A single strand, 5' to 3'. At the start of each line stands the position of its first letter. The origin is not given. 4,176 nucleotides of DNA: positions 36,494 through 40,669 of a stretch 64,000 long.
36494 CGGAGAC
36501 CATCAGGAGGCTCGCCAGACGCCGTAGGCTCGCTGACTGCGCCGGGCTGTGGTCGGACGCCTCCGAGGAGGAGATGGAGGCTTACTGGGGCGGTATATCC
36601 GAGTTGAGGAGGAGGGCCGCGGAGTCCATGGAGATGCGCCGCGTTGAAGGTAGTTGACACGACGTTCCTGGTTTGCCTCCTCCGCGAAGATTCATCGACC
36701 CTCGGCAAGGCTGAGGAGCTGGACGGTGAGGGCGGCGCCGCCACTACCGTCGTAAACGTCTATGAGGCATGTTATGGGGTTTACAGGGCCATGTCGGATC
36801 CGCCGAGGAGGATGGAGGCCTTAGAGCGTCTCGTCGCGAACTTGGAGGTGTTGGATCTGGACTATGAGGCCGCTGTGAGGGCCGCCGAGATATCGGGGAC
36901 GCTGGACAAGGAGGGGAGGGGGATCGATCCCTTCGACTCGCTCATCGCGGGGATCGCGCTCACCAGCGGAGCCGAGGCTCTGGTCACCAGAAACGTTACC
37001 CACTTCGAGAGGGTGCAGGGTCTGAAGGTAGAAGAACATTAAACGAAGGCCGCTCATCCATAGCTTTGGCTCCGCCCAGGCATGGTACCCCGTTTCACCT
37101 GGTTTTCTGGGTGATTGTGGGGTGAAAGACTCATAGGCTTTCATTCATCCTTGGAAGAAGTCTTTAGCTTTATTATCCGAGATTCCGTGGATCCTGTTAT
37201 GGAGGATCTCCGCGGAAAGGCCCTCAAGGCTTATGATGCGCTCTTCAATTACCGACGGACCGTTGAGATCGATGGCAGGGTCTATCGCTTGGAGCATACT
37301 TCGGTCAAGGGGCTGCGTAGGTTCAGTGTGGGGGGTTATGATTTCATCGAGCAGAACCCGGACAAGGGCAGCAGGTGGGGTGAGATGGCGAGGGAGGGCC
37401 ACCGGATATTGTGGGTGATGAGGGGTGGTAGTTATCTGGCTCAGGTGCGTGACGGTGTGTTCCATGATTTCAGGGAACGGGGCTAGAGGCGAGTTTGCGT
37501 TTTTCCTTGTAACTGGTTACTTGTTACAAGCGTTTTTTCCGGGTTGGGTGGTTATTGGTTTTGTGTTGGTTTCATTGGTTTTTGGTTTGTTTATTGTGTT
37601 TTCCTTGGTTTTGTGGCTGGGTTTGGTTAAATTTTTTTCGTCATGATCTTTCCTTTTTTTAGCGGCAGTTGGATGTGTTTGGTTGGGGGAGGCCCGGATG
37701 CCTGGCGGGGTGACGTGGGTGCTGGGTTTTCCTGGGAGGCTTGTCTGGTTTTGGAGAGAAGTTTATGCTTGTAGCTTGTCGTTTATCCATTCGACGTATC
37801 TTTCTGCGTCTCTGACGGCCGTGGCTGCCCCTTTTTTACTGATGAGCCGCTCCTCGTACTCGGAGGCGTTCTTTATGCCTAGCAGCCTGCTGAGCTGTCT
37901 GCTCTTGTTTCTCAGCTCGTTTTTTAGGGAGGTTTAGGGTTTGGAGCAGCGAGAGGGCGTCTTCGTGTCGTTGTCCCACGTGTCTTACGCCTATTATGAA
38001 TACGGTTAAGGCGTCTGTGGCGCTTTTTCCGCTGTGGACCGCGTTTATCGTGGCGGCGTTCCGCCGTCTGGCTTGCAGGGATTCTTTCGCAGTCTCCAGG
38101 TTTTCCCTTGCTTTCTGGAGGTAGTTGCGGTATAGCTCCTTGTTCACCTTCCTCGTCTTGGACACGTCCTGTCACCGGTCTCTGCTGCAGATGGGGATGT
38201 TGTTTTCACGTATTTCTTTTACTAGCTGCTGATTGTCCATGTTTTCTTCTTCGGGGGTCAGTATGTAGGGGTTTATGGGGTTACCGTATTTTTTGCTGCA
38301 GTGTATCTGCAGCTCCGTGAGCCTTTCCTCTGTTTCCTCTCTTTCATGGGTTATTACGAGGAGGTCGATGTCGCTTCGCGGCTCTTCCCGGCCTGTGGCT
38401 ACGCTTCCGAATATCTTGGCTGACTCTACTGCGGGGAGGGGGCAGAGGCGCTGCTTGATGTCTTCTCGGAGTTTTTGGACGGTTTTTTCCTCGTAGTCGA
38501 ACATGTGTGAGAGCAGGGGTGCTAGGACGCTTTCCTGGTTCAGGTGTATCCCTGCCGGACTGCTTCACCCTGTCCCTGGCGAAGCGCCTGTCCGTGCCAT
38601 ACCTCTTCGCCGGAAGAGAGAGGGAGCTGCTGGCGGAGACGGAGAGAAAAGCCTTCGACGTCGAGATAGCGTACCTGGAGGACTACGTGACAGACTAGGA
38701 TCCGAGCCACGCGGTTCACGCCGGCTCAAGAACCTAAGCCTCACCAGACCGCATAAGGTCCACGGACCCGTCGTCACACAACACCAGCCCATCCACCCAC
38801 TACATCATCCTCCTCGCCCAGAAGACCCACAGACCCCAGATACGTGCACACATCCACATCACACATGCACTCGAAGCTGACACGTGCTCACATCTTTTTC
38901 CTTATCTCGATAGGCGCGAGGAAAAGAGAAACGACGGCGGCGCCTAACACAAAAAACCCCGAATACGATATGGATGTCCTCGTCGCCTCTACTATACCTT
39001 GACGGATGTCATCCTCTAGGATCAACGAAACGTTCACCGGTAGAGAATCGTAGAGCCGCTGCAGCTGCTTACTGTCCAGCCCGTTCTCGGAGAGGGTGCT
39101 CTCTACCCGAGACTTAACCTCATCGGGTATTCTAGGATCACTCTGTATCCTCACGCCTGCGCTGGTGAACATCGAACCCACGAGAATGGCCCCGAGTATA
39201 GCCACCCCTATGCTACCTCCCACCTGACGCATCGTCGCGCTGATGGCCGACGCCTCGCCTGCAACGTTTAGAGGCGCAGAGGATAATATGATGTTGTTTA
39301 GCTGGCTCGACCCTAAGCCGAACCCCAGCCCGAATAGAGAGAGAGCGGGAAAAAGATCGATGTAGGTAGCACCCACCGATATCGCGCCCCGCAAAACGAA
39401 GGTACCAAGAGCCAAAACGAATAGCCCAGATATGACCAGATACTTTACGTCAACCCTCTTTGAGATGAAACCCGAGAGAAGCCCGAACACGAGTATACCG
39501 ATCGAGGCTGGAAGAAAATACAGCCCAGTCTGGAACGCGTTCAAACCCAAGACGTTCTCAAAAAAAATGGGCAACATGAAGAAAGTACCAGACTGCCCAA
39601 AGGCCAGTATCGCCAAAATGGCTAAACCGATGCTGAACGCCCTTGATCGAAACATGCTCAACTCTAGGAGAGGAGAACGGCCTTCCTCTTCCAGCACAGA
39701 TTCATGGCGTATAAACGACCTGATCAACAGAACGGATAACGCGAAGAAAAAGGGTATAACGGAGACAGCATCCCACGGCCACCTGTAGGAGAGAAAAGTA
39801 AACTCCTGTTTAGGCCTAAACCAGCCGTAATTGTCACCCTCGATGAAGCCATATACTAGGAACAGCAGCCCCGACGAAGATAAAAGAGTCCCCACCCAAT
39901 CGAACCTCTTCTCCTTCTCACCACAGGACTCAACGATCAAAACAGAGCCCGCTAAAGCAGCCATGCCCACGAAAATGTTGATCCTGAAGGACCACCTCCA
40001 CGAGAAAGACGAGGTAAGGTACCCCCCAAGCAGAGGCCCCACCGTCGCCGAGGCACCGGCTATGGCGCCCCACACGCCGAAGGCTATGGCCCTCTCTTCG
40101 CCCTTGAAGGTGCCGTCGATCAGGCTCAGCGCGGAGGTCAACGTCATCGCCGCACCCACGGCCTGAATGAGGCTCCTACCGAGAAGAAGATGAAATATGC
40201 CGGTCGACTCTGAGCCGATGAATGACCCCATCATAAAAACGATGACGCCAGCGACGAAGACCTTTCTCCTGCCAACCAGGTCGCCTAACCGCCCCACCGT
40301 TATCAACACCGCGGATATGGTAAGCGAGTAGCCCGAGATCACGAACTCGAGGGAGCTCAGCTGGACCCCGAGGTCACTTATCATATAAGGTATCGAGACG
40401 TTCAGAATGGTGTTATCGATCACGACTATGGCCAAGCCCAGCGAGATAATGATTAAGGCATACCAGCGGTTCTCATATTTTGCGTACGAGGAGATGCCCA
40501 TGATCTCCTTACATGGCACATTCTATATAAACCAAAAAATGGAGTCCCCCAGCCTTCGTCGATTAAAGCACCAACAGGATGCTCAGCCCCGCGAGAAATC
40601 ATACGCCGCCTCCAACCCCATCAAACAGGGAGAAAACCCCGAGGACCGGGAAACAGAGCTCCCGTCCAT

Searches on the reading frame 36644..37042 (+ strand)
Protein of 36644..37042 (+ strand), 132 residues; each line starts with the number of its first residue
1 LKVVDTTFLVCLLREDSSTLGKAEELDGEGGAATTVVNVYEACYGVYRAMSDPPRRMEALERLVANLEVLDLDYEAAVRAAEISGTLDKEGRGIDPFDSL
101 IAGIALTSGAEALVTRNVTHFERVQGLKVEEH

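Call 19: search_protein_families(library=pfam, proteins=[window:36644-37042:+], max_evalue=0.01)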
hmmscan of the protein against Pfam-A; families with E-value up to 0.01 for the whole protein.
window:36644-37042:+ (132 aa): 2 families
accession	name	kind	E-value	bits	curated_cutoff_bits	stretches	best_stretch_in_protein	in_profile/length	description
PF01850.27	PIN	-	7.8e-14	52.8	23.6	1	3-125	2-118/120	PIN domain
PF13470.12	PIN_3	-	0.00025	22.3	27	1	40-118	44-114/115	PIN domain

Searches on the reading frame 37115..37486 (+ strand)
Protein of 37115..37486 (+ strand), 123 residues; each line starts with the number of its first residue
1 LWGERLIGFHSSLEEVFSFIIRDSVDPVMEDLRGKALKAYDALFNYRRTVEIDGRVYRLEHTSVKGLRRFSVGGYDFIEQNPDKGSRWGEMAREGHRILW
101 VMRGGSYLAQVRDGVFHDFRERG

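Call 15: find_encoding_contigs(protein=window:37115-37486:+, flank=3000, max_places=10)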
Protein window:37115-37486:+ (123 aa): no gene with exactly this product is on record in the collection.

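Call 19: search_protein_families(library=pfam, proteins=[window:37115-37486:+], max_evalue=0.01)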
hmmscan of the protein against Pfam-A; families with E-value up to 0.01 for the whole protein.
window:37115-37486:+ (123 aa): 0 families

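Call 84: search_protein_families(library=pfam, proteins=[window:37115-37486:+], max_evalue=0.1)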
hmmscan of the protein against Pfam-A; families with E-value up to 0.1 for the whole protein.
window:37115-37486:+ (123 aa): 0 families

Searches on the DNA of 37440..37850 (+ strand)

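Call 57: search_rna_families(source=window, start=37440, end=37850, threshold=evalue, max_evalue=10)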
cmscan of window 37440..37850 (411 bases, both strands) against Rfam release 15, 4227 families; matches with E-value up to 10: 0.
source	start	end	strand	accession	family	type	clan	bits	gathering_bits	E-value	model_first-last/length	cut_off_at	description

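Call 82: search_dna_similar(query=window:37494-37700:+, collection=plasmids, mode=distant, max_evalue=1, max_rows=10)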
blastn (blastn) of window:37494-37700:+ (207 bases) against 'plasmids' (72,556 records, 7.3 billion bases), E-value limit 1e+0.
No match.

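Call 83: search_dna_similar(query=window:37494-37700:+, collection=phages, mode=distant, max_evalue=1, max_rows=10)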
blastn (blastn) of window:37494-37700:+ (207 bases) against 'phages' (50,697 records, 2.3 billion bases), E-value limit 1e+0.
No match.
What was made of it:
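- Tried and rejected: BLAST of the copy 2 element against plasmids and phages found nothing (calls 82, 83).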

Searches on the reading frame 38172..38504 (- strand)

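Call 19: search_protein_families(library=pfam, proteins=[window:38172-38504:-], max_evalue=0.01)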
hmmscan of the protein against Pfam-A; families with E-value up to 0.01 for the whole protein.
window:38172-38504:- (110 aa): 3 families
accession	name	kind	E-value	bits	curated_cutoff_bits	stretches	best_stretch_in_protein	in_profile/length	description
PF18765.7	Polbeta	-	2.2e-10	41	26.9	1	14-109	1-91/93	Polymerase beta, Nucleotidyltransferase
PF01909.29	NTP_transf_2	-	6.4e-09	36.5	21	1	13-82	5-72/93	Nucleotidyltransferase domain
PF22600.2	MTPAP-like_central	-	8.9e-05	23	27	1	7-65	20-71/139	Poly(A) RNA polymerase, mitochondrial-like, central palm domain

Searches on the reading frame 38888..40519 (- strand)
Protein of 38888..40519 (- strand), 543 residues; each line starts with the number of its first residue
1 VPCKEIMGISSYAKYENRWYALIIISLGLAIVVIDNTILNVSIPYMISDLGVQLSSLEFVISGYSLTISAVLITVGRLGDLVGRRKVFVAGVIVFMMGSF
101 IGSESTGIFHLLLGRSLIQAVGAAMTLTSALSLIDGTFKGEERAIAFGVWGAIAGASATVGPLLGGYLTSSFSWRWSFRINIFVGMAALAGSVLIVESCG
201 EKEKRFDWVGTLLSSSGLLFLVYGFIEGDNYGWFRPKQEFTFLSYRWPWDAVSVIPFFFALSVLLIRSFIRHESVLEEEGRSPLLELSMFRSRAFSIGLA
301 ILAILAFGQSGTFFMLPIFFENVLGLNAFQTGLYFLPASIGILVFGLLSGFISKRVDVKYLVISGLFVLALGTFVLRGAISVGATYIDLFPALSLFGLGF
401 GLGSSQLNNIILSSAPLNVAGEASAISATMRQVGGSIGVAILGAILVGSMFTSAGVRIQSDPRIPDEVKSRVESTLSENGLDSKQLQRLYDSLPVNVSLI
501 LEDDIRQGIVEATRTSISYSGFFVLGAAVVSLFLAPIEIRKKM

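Call 19: search_protein_families(library=pfam, proteins=[window:38888-40519:-], max_evalue=0.01)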
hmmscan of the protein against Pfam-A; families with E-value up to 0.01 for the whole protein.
window:38888-40519:- (543 aa): 1 family
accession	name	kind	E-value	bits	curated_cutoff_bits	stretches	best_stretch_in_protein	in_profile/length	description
PF07690.21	MFS_1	-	9.2e-47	160.1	33.4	1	26-438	2-346/347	Major Facilitator Superfamily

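Call 52: find_homologous_proteins(query=window:38888-40519:-, max_evalue=1e-80)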
Query window:38888-40519:- (543 aa): 323 proteins with E <= 1e-80 among 8000 candidates; the best 120 are listed.
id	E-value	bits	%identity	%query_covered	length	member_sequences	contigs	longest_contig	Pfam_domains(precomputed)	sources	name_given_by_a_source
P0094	0.0e+0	1128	100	99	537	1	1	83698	PF07690.22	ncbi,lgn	-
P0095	1.3e-194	666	59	97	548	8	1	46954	PF07690.22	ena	-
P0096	2.4e-178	612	56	98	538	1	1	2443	PF07690.22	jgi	-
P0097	5.6e-176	605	57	97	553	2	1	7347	PF07690.22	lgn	-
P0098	1.5e-174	600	55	98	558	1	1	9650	PF07690.22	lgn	-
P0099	7.3e-174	598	54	98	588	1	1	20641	PF07690.22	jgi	jgi:EmrB/QacA subfamily drug resistance transporter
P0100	8.2e-173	594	54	97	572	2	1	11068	PF07690.22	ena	-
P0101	1.7e-172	593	52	98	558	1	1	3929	PF00083.31,PF07690.22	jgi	jgi:EmrB/QacA subfamily drug resistance transporter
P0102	1.2e-171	590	54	98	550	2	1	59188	PF07690.22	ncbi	-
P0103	2.0e-171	589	53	97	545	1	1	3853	PF07690.22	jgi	jgi:EmrB/QacA subfamily drug resistance transporter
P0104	7.3e-169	581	52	99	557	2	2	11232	PF00083.31,PF07690.22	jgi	jgi:EmrB/QacA subfamily drug resistance transporter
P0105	2.6e-168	579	53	97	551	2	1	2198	PF07690.22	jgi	jgi:EmrB/QacA subfamily drug resistance transporter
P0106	1.4e-167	577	51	99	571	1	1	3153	PF00083.31,PF07690.22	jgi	jgi:EmrB/QacA subfamily drug resistance transporter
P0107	1.5e-167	577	50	98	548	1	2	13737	PF07690.22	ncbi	-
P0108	2.6e-167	576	53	97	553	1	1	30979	PF07690.22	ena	-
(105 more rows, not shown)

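Call 54: find_encoding_contigs(protein=P0094, flank=10000, max_places=10)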
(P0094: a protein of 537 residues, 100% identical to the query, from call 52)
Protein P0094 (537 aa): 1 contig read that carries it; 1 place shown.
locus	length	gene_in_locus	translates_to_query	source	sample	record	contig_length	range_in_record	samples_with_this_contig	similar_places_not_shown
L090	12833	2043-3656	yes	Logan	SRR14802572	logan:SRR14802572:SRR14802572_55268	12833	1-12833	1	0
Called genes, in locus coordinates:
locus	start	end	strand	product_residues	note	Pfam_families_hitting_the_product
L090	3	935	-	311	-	?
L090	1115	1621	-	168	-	-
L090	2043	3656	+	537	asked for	PF07690:MFS_1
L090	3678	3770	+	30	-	-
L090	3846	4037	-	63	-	-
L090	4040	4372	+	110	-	PF01909:NTP_transf_2, PF18765:Polbeta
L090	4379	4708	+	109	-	-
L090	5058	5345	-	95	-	-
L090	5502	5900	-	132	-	PF01850:PIN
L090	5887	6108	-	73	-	PF02697:VAPB_antitox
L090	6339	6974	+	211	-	-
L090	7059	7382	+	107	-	PF00462:Glutaredoxin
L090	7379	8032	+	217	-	-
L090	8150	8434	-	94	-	-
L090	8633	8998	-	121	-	-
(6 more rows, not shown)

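Call 99: list_cluster_members(proteins=[P0094, P0006, P0010])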
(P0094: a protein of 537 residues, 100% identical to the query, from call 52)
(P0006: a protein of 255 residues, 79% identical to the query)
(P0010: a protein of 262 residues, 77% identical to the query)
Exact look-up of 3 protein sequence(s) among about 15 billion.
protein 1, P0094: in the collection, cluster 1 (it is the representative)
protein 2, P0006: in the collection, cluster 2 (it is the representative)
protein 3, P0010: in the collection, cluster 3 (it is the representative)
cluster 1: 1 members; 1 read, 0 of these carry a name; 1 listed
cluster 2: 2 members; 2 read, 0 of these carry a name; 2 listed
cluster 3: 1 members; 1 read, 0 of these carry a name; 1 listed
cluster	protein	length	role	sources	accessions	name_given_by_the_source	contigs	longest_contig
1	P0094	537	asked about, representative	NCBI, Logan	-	-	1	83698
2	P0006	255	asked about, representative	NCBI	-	-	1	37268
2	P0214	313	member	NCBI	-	-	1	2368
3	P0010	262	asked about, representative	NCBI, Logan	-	-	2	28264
